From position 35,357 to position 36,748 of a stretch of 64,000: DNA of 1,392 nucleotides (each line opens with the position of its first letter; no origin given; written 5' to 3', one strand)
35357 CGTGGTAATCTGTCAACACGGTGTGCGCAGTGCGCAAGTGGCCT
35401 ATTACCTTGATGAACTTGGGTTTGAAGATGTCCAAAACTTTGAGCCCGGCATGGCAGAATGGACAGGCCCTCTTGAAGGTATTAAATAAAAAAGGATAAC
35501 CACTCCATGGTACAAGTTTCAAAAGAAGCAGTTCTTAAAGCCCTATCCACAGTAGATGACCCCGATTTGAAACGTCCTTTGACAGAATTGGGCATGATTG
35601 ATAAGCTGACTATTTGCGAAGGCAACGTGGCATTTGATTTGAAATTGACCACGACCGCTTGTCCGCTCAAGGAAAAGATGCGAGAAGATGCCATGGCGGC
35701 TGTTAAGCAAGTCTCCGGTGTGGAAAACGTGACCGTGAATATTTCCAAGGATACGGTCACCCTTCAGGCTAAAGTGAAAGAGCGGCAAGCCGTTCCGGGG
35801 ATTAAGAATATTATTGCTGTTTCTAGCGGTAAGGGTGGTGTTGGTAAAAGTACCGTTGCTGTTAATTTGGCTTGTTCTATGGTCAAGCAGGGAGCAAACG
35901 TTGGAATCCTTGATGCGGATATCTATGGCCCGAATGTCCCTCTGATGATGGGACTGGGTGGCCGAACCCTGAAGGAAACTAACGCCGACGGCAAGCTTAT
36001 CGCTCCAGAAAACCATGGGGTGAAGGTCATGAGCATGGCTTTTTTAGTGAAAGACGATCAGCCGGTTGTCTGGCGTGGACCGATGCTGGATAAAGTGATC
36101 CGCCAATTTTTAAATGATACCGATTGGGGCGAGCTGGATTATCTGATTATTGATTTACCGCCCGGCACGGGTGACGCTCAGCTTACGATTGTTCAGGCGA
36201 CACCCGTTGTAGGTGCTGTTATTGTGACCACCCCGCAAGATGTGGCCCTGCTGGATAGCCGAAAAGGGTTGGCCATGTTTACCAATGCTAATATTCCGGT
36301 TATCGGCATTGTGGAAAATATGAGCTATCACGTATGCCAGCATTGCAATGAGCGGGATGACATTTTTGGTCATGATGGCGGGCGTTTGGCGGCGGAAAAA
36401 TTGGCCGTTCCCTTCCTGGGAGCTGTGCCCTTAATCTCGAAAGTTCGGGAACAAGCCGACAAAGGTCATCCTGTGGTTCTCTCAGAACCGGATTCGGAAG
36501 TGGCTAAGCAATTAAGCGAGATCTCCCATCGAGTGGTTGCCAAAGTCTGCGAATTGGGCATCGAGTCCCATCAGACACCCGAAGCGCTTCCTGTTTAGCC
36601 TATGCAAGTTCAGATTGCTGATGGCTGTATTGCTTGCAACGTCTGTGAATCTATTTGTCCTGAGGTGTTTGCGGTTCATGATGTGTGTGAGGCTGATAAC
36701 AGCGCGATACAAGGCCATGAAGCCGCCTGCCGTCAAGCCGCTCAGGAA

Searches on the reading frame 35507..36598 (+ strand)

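Call 24: search_protein_families(library=pfam, proteins=[window:35507-36598:+], max_evalue=0.001)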
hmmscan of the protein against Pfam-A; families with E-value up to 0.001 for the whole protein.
window:35507-36598:+ (363 aa): 6 families
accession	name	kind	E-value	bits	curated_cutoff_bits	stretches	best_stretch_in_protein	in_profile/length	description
PF10609.15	ParA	-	3.6e-102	341.4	27.1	1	99-343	2-245/246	NUBPL iron-transfer P-loop NTPase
PF01883.24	FeS_assembly_P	-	5.8e-21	75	23.5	1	6-77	1-73/73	Iron-sulfur cluster assembly protein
PF01656.29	CbiA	-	5.5e-12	46.2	25.4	1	103-322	1-124/125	CobQ/CobB/MinD/ParA nucleotide binding domain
PF13614.12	AAA_31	-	5.5e-10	39.9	27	1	101-222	2-130/177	AAA domain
PF09140.17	MipZ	-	4.2e-07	30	20.7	1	102-218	2-108/262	ATPase MipZ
PF00142.24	Fer4_NifH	-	3.5e-06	27.1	25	0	107-138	6-37/271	4Fe-4S iron sulfur cluster binding proteins, NifH/frxC family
